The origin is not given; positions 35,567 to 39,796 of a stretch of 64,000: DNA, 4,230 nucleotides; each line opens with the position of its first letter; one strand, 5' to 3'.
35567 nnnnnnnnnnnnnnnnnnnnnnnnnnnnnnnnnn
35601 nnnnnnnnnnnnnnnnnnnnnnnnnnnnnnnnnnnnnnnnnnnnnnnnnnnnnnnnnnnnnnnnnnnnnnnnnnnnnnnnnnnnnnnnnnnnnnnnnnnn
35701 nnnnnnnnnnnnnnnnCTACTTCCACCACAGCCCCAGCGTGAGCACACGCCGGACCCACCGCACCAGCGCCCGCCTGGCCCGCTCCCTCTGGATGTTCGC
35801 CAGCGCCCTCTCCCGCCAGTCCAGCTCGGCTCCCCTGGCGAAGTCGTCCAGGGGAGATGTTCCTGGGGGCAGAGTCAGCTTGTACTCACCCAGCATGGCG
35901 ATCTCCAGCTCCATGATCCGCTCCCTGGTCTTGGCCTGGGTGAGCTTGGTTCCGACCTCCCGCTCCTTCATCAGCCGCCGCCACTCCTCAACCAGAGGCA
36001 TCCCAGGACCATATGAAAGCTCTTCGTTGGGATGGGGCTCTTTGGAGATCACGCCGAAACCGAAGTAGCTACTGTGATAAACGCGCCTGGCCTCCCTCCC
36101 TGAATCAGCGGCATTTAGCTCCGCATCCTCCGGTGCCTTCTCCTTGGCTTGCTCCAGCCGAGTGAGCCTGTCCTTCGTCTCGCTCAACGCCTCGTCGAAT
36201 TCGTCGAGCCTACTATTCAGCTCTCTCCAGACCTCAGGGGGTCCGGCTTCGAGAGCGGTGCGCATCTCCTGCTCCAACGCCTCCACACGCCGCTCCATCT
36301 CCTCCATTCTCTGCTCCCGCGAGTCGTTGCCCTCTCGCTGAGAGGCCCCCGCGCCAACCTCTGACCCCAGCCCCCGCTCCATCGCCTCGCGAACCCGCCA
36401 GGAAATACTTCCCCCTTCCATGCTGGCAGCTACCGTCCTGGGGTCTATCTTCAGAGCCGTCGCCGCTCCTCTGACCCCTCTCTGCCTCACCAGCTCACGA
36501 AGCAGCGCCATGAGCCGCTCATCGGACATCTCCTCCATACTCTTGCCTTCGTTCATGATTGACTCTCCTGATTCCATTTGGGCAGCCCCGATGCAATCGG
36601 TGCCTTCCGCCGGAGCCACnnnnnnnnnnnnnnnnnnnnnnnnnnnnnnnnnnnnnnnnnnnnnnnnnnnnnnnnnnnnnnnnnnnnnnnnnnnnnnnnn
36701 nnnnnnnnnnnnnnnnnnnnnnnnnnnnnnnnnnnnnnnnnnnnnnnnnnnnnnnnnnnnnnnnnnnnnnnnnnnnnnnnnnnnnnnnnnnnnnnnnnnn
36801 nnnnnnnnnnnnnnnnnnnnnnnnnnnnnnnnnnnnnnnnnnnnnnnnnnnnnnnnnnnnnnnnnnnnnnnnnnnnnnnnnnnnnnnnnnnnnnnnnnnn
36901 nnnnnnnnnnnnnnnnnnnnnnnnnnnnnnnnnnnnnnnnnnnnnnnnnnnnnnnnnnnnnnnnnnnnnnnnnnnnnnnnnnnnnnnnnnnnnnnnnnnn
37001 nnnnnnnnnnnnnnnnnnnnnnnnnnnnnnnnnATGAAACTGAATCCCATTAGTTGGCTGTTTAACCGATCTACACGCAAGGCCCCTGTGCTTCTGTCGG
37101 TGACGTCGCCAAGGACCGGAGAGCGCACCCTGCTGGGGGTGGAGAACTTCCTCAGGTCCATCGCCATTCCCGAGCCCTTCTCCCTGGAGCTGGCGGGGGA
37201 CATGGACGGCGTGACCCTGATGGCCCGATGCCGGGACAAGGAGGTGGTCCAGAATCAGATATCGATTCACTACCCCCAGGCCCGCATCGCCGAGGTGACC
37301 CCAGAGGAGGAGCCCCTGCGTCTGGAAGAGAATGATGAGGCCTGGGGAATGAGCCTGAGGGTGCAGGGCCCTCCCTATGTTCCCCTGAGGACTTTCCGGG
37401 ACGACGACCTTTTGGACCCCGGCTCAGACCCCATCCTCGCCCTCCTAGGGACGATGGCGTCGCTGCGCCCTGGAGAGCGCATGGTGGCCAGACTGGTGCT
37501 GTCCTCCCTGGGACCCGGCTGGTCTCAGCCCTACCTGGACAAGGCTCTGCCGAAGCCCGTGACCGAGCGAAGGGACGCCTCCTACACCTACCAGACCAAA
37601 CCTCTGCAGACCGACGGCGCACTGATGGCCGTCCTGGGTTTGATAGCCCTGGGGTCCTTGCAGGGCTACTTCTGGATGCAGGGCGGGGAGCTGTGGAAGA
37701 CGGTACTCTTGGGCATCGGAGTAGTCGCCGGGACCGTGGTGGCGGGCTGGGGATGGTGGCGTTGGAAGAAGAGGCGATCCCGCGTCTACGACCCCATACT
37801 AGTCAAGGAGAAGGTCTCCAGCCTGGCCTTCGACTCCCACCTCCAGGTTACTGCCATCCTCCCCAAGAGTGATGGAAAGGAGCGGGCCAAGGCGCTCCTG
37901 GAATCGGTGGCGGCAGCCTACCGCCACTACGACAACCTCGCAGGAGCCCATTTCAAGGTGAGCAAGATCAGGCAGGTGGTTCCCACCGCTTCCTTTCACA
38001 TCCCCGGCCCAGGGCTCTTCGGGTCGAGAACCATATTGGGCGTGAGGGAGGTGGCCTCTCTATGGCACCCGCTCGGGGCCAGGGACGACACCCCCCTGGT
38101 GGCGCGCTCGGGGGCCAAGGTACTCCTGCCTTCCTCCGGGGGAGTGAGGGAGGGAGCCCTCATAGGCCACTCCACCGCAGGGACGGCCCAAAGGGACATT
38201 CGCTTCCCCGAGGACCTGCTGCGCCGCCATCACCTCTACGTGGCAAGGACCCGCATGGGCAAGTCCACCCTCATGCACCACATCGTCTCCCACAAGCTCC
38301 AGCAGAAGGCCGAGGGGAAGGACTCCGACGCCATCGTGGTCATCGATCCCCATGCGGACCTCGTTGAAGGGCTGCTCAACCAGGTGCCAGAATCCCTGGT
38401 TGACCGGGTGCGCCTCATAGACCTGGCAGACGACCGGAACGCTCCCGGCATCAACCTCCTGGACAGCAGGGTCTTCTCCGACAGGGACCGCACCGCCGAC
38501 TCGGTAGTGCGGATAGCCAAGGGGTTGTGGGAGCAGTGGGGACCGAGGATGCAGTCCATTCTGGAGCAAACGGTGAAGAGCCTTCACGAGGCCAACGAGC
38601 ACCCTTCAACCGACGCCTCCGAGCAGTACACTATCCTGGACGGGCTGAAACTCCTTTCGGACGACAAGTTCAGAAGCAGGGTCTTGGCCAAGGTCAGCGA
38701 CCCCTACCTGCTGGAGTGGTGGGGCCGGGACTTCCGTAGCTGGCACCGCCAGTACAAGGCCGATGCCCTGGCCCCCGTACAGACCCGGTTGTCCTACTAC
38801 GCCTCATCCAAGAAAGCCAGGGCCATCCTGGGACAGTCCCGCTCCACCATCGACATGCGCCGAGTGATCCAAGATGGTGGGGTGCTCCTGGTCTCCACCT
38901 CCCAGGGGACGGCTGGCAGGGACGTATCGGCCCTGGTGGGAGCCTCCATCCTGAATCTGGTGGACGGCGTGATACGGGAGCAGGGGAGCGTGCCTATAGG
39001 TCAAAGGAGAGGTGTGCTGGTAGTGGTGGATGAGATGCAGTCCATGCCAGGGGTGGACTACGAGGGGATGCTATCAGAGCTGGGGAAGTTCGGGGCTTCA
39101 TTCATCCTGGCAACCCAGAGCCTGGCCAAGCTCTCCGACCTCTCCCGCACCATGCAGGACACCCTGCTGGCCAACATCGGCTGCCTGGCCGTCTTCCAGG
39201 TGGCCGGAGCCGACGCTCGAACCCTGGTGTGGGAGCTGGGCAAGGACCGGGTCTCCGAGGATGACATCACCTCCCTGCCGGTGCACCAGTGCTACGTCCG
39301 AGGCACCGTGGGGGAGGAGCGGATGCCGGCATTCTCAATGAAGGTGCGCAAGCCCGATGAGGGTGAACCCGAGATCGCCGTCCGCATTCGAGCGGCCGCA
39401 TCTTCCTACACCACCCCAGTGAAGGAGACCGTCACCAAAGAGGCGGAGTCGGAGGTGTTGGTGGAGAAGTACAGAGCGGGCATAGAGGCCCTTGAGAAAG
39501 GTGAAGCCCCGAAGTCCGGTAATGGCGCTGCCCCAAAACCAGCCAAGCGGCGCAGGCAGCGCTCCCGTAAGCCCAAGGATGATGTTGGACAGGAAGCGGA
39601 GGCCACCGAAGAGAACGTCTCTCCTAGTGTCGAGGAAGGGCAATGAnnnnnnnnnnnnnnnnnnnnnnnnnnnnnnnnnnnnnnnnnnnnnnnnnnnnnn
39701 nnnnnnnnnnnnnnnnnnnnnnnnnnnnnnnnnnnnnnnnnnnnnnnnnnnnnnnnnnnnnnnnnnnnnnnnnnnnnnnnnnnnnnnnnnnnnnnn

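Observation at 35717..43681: Compact mobile-element-like module: coiled-coil HTH protein, coupling-protein-like membrane ATPase, 550-aa replication-relaxation protein, VapBC and a large serine recombinase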

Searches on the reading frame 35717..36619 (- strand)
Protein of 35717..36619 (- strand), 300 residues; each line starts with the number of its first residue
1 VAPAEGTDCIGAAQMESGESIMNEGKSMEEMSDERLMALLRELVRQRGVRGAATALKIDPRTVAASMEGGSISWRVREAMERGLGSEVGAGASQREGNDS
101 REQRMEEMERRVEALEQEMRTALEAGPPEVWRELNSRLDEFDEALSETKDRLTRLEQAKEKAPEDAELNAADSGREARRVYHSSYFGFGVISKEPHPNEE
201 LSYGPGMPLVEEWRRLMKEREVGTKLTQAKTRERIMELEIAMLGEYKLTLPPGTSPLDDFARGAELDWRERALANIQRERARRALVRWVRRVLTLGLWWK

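Call 6: search_protein_families(library=pfam, proteins=[window:35717-36619:-], max_evalue=0.01)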
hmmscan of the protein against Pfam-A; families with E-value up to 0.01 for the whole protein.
window:35717-36619:- (300 aa): 1 family
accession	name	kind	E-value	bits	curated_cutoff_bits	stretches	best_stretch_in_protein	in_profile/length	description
PF02050.21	FliJ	-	0.0048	17.5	28.4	1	99-163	15-79/123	Flagellar FliJ protein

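Call 7: search_protein_families(library=ncbifam, proteins=[window:35717-36619:-], max_evalue=0.01)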
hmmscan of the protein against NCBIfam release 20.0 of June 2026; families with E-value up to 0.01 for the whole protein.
window:35717-36619:- (300 aa): 0 families

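Call 9: search_protein_families(library=padloc, proteins=[window:35717-36619:-], max_evalue=0.01)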
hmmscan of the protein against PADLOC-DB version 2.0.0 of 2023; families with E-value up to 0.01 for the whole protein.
window:35717-36619:- (300 aa): 0 families

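Call 98: search_solved_structures(query=window:35717-36556:-, max_evalue=5)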
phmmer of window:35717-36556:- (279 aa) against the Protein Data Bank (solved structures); distinct sequences matched with E-value up to 5: 8.
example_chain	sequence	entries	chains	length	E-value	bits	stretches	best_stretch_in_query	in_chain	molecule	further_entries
4pkd_B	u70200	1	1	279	0.0068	19.2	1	42-108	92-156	U1 small nuclear ribonucleoprotein A,U1 small nuclear ribonucleoprotein 70 kDa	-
6o1q_A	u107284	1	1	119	0.29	13.8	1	73-143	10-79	Nephrocystin-1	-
8cyf_A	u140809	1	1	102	0.33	13.7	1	58-115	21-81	Redox- and pH-responsive transcriptional regulator WhiB3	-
8cwr_A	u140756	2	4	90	0.44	13.3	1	58-114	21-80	Redox- and pH-responsive transcriptional regulator WhiB3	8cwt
1eqf_A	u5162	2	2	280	0.49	13.1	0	89-143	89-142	RNA POLYMERASE II TRANSCRIPTION INITIATION FACTOR | Transcription initiation factor TFIID subunit 1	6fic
9fq7_4H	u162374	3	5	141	0.6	12.8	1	81-149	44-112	Cytochrome c oxidase subunit 30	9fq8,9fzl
3uv5_A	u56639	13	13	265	0.67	12.7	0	89-143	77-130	Transcription initiation factor TFIID subunit 1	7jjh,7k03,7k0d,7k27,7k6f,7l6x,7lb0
6ip1_D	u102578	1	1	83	0.78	12.4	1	67-142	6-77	Synaptosomal-associated protein 25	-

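Call 99: search_protein_families(library=phrogs, proteins=[window:35717-36556:-], max_evalue=0.001)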
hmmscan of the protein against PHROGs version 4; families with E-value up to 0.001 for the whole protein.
window:35717-36556:- (279 aa): 0 families

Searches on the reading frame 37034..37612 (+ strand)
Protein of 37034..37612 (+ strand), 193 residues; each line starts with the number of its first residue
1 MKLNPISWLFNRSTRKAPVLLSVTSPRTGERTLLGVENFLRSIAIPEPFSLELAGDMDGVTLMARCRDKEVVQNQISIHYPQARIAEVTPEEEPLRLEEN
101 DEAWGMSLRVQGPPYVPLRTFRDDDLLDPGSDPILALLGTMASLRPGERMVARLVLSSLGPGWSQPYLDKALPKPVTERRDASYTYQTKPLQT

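Call 96: search_protein_representatives(protein=window:37034-37612:+)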
Query: 193 residues. Proteins with E-value up to 0.001 (for the whole library): 495; up to 1e-10: 241; up to 1e-30: 56. The best 150 are listed.
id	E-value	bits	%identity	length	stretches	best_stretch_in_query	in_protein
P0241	9.6e-82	289.4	70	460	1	1-192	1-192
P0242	2.9e-79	281.4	68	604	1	1-192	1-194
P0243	5.9e-78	277.1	67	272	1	1-189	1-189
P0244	1.5e-77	275.8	66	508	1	1-192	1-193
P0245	1.6e-76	272.4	67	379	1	1-192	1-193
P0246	1.8e-76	272.3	66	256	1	9-192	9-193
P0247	5.8e-76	270.6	66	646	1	1-192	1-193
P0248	3.4e-74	264.8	65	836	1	1-192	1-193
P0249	3.3e-71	255.1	67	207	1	1-176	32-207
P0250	1.2e-63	230.4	68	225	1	1-155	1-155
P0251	3.6e-63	228.9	56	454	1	1-188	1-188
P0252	3.7e-63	228.8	68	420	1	1-161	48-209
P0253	1.4e-62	227.0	56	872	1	4-188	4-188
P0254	3.1e-62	225.8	57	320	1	3-192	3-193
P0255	6.3e-60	218.3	60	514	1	3-189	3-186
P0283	8.0e-36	139.7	44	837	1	16-171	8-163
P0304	5.7e-28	114.1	41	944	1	19-169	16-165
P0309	3.7e-27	111.4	37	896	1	17-172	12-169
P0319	1.2e-24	103.2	34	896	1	14-177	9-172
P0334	2.6e-21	92.3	35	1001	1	20-183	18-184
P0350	1.8e-19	86.3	32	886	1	19-180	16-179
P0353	2.7e-19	85.8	36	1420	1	20-183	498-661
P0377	6.5e-16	74.8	31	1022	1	18-180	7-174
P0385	1.9e-15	73.2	32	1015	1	17-181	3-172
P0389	2.3e-15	73.0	34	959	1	46-182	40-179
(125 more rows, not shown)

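Call 97: search_protein_families(library=pfam, proteins=[P0283, P0304, P0309, P0319, P0334, P0350, P0353, P0377, P0385, P0389], max_evalue=0.001)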
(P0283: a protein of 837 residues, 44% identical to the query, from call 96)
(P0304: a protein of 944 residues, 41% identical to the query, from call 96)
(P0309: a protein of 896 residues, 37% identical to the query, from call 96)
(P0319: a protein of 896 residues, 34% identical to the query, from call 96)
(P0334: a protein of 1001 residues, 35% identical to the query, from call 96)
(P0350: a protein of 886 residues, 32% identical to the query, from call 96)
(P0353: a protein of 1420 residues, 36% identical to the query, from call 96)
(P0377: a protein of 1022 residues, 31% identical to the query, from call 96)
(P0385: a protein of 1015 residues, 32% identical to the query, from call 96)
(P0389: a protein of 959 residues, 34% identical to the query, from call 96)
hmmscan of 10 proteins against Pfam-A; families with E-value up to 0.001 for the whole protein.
P0283 (837 aa): 3 families
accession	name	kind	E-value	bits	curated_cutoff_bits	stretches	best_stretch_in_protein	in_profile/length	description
PF10412.15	TrwB_AAD_bind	-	1.2e-12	47.8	20.5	1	629-715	232-320/387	Type IV secretion-system coupling protein DNA-binding domain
PF12696.13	TraG-D_C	-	4.5e-05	23.8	22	1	642-725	1-86/126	TraM recognition site of TraD and TraG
PF01935.23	DUF87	-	0.00045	20.8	23.2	1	376-436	19-69/220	Helicase HerA, central domain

P0304 (944 aa): 4 families
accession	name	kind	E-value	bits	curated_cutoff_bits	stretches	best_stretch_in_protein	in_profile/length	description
PF12696.13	TraG-D_C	-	2.1e-06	28.1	22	1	677-741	2-68/126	TraM recognition site of TraD and TraG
PF10412.15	TrwB_AAD_bind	-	2.6e-05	23.7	20.5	0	670-741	240-312/387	Type IV secretion-system coupling protein DNA-binding domain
PF12846.13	AAA_10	-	0.00063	19.3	27.5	0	410-558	18-150/362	AAA-like domain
PF13401.12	AAA_22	-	0.00091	20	27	0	413-467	5-54/130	AAA domain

P0309 (896 aa): 3 families
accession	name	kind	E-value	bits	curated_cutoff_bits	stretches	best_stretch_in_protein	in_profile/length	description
PF10412.15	TrwB_AAD_bind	-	2.5e-06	27.1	20.5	1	632-763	205-334/387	Type IV secretion-system coupling protein DNA-binding domain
PF12696.13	TraG-D_C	-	4.2e-06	27.1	22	1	677-760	1-87/126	TraM recognition site of TraD and TraG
PF02534.20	T4SS-DNA_transf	-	1.4e-05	24.6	20.1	1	619-764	247-394/468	Type IV secretory system Conjugative DNA transfer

P0319 (896 aa): 1 family
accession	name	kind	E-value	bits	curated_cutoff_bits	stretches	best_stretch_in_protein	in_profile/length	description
PF10412.15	TrwB_AAD_bind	-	4.4e-05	23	20.5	1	629-756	204-329/387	Type IV secretion-system coupling protein DNA-binding domain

P0334 (1001 aa): 4 families
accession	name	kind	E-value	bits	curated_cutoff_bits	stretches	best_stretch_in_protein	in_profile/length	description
PF01935.23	DUF87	-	9.5e-07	29.6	23.2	1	411-470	9-63/220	Helicase HerA, central domain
PF10412.15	TrwB_AAD_bind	-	4.3e-06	26.3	20.5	0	698-751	242-296/387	Type IV secretion-system coupling protein DNA-binding domain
PF12696.13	TraG-D_C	-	0.00014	22.3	22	1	701-764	1-66/126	TraM recognition site of TraD and TraG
PF13401.12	AAA_22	-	0.00015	22.5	27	0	681-736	72-123/130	AAA domain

P0350 (886 aa): 2 families
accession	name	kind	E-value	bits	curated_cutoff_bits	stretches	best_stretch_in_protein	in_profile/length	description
PF10412.15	TrwB_AAD_bind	-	7.1e-08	32.2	20.5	1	682-774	225-317/387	Type IV secretion-system coupling protein DNA-binding domain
PF12696.13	TraG-D_C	-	3.7e-05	24.1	22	1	705-772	1-70/126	TraM recognition site of TraD and TraG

P0353 (1420 aa): 1 family
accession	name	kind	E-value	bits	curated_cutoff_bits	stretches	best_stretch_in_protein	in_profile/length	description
PF12696.13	TraG-D_C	-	8.4e-05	22.9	22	1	1202-1269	1-70/126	TraM recognition site of TraD and TraG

P0377 (1022 aa): 4 families
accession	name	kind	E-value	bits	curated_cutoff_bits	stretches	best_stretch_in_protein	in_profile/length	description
PF01935.23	DUF87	-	6.9e-08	33.3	23.2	1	506-557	9-63/220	Helicase HerA, central domain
PF10412.15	TrwB_AAD_bind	-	4.6e-07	29.5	20.5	0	769-821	234-288/387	Type IV secretion-system coupling protein DNA-binding domain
PF02534.20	T4SS-DNA_transf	-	2.1e-05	24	20.1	0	520-646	45-167/468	Type IV secretory system Conjugative DNA transfer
PF12846.13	AAA_10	-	0.00044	19.8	27.5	1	521-615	23-118/362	AAA-like domain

P0385 (1015 aa): 0 families

P0389 (959 aa): 4 families
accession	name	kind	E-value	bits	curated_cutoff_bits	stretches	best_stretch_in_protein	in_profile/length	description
PF10412.15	TrwB_AAD_bind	-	2.4e-08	33.7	20.5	1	698-785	226-316/387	Type IV secretion-system coupling protein DNA-binding domain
PF01935.23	DUF87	-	2.9e-05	24.7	23.2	1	442-496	8-65/220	Helicase HerA, central domain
PF25199.1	nSTAND_NTPase5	-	0.00036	20.8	34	0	459-519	44-107/145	Novel STAND NTPase 5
PF13401.12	AAA_22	-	0.0004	21.1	27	0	457-493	6-33/130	AAA domain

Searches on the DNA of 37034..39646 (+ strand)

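Call 32: search_rna_families(source=L003, start=16300, end=17300, threshold=evalue, max_evalue=1)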
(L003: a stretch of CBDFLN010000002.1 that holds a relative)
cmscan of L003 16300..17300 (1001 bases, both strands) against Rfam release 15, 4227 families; matches with E-value up to 1: 2.
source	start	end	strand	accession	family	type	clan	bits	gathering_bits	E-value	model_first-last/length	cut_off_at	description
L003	17085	17173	+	RF03481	mir-9014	Gene; miRNA;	-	21.8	63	0.12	1-88/88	no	mir-9014 microRNA precursor family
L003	17025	17054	-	RF01309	sR60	Gene; snRNA; snoRNA; CD-box;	CL00132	16.4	50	0.69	1-55/55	no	Small nucleolar RNA sR60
